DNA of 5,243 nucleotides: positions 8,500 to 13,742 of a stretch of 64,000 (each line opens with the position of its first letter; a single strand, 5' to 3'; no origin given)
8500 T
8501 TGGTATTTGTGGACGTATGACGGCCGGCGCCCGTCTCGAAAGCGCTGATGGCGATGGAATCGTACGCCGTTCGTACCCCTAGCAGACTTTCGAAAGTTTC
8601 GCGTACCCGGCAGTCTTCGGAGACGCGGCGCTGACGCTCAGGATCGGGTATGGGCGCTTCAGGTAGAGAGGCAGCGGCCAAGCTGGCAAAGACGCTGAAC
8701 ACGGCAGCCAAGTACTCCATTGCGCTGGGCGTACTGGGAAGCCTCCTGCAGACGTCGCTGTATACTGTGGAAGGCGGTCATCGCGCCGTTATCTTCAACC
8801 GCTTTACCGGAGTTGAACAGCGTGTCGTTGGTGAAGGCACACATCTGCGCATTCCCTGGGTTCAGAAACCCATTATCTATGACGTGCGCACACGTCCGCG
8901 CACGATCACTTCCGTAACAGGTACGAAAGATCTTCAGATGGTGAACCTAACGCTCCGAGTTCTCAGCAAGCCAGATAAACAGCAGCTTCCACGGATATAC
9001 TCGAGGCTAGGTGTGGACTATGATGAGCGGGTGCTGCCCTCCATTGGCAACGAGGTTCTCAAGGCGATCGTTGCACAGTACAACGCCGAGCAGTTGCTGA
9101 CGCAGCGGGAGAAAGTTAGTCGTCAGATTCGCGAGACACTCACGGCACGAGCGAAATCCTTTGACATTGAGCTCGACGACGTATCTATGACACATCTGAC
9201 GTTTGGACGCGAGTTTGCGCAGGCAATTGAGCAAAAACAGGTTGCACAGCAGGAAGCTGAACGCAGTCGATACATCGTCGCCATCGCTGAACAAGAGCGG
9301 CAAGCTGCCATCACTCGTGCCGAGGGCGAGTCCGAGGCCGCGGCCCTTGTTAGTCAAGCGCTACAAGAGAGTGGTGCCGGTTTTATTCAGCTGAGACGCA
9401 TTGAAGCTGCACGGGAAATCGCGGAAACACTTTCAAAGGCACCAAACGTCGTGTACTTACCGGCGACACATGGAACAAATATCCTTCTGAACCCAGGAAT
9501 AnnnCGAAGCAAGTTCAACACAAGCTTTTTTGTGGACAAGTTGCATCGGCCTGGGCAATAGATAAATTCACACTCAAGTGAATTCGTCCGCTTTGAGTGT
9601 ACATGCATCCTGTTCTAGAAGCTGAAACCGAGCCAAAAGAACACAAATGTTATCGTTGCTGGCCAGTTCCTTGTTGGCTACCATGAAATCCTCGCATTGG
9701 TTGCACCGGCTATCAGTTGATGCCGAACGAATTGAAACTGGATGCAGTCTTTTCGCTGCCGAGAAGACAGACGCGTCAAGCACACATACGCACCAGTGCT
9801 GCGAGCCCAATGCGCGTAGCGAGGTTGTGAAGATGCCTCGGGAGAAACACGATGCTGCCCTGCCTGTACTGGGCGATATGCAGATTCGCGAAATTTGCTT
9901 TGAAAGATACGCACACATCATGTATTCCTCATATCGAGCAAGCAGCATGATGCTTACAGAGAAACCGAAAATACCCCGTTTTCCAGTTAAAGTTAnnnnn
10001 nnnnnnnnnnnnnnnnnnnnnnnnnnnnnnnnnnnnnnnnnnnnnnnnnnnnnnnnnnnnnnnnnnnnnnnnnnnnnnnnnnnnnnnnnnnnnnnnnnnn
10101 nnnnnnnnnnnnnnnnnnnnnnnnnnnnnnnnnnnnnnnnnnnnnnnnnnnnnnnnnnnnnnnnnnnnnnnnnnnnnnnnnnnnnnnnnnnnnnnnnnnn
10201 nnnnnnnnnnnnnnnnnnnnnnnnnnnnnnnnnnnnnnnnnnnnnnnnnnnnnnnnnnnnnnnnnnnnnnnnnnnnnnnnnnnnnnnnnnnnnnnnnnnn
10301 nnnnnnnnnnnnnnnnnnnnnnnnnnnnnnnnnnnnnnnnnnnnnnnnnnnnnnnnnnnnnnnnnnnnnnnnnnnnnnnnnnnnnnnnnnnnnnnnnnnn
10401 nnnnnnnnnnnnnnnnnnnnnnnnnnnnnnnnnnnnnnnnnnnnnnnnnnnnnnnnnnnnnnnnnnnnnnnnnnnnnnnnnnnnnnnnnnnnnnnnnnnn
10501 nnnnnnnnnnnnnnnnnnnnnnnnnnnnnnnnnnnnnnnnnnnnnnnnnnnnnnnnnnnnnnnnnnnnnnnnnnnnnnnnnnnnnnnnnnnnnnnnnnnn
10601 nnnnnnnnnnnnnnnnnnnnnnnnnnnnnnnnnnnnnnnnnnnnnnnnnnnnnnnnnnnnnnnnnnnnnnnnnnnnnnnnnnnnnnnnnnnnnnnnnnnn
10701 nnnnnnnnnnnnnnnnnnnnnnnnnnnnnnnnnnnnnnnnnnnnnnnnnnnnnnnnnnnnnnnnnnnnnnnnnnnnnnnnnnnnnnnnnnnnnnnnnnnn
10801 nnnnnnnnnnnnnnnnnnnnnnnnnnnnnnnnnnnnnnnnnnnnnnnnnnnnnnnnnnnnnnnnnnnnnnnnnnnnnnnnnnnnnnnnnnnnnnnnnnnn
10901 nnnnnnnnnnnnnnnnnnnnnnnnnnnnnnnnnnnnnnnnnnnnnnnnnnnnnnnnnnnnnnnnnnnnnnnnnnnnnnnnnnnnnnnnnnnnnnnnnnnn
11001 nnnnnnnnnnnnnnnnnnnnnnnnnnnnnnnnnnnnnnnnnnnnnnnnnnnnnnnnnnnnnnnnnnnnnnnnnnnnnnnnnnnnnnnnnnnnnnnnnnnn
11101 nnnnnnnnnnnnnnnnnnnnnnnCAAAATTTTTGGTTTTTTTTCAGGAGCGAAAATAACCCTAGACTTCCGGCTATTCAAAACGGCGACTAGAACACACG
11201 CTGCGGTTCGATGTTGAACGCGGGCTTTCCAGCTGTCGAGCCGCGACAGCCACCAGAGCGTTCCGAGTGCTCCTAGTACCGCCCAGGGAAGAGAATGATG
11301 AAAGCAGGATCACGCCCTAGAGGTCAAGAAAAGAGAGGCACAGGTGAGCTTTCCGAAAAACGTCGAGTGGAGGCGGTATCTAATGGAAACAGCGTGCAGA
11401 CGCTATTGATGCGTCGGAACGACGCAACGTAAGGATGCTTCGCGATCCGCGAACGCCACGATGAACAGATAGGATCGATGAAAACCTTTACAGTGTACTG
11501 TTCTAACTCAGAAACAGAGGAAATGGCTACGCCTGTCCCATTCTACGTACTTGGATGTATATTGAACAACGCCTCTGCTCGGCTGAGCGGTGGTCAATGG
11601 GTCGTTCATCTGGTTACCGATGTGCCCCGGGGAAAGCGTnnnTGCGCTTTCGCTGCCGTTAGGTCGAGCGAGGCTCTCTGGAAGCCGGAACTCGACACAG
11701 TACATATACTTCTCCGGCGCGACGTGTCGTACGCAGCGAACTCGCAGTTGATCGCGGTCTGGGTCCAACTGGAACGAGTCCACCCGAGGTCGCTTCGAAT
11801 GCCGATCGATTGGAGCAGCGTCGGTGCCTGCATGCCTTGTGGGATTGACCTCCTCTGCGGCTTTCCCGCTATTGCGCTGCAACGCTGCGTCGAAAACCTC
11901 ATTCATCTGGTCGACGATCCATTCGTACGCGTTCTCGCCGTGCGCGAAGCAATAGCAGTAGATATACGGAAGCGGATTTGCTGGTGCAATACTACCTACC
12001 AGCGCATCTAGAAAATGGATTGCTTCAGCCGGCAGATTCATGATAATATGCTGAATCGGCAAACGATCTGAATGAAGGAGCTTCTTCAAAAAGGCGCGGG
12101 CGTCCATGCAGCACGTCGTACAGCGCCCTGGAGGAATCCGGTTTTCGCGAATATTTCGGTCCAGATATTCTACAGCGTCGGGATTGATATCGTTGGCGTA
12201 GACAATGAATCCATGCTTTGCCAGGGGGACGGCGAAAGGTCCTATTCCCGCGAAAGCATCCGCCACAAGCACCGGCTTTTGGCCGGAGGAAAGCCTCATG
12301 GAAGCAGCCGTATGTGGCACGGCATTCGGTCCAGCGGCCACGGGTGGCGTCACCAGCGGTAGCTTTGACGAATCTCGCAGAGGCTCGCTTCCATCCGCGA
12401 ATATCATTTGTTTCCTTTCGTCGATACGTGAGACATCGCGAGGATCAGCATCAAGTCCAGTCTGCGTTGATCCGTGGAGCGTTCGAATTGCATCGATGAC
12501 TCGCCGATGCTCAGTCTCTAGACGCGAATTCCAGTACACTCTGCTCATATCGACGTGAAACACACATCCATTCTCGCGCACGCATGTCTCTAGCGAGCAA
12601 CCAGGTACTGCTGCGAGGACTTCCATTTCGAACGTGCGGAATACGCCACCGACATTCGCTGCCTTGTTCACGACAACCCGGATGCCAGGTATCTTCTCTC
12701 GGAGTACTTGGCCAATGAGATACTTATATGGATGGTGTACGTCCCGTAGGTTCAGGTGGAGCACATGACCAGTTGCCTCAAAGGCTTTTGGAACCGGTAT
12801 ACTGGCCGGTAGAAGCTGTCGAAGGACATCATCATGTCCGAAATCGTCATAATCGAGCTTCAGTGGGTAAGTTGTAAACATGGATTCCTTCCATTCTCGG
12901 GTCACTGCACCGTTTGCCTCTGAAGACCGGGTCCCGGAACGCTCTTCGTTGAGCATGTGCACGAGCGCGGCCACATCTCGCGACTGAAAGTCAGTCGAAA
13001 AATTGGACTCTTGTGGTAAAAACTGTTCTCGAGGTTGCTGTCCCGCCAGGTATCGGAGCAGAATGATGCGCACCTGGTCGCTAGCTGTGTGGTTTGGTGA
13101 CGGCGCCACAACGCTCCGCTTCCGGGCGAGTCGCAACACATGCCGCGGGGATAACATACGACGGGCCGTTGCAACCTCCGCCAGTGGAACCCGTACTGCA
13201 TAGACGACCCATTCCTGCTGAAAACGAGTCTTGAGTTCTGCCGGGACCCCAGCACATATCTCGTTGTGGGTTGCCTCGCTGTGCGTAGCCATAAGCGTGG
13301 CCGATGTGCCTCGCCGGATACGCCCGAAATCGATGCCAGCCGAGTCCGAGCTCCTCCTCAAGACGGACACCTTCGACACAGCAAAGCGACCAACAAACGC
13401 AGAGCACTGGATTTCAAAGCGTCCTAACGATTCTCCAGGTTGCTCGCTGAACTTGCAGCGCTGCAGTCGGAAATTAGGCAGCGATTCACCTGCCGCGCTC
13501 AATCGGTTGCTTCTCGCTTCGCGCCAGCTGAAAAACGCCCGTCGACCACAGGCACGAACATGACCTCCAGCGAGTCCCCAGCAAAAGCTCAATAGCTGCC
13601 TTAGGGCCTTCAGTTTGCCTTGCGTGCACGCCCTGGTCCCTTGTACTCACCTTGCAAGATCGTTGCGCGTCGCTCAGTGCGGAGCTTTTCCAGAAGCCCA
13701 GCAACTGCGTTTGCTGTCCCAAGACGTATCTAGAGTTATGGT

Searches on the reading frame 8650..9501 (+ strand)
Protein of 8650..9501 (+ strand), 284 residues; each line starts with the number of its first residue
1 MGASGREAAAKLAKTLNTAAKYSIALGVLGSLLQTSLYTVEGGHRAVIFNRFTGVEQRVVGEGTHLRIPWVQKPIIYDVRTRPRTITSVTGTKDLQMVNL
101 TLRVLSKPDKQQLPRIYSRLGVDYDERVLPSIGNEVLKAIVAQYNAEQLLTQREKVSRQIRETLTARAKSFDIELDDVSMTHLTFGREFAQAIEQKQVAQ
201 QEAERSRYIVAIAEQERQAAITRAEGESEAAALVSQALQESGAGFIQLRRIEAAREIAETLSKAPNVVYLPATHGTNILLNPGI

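Call 4: search_protein_families(library=pfam, proteins=[window:8650-9501:+], max_evalue=10)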
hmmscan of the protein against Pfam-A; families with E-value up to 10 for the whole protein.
window:8650-9501:+ (284 aa): 5 families
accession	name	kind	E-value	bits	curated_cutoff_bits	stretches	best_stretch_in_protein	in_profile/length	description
PF01145.31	Band_7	-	6.1e-33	114.8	23.6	1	39-226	2-174/176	SPFH domain / Band 7 family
PF12127.13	FloA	-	2.5e-05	24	34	1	121-251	158-300/314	Flotillin-like protein FloA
PF19692.4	DUF6193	-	0.033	14.6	26.9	1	178-240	43-103/112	Family of unknown function (DUF6193)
PF14123.11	DUF4290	-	0.09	12.7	27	1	167-249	90-171/174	Domain of unknown function (DUF4290)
PF18927.5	CrtO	-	0.23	12.2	27.3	1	111-166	11-66/123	Glycosyl-4,4'-diaponeurosporenoate acyltransferase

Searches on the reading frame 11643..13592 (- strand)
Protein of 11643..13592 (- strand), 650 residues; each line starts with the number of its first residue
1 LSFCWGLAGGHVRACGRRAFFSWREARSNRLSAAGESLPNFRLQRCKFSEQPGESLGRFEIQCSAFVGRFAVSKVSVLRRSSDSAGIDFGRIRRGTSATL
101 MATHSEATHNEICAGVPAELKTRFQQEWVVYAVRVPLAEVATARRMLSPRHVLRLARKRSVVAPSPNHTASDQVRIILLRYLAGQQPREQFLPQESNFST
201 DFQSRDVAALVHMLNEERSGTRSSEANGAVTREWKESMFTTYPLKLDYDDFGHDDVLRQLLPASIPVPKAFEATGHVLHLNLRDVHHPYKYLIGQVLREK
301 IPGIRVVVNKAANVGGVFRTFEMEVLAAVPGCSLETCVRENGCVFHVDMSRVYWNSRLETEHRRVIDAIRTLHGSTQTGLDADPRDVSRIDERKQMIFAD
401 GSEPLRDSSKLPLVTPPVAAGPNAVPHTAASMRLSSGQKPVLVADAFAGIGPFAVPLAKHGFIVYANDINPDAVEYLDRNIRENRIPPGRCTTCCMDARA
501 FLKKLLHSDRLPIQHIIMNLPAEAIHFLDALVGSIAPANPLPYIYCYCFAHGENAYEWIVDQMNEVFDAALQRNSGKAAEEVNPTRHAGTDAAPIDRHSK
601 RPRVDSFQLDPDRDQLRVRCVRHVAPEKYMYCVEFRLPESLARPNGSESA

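Call 4: search_protein_families(library=pfam, proteins=[window:11643-13592:-], max_evalue=10)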
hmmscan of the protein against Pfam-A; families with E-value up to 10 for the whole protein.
window:11643-13592:- (650 aa): 5 families
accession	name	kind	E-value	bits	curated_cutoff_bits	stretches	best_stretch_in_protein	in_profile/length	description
PF02475.24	TRM5-TYW2_MTfase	-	5.2e-22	79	28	2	442-534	39-126/164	TRM5/TYW2 methyltransferase domain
PF25133.1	TYW2_N_2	-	7.3e-16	58.5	27.7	1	257-327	5-75/79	TYW2 N-terminal domain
PF02005.22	TRM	-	0.0017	18.1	27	1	439-504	49-116/376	N2,N2-dimethylguanosine tRNA methyltransferase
PF13649.12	Methyltransf_25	-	0.0061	17.7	27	1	443-501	1-58/97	Methyltransferase domain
PF00145.23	DNA_methylase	-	0.23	11.3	22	1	443-483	3-44/324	C-5 cytosine-specific DNA methylase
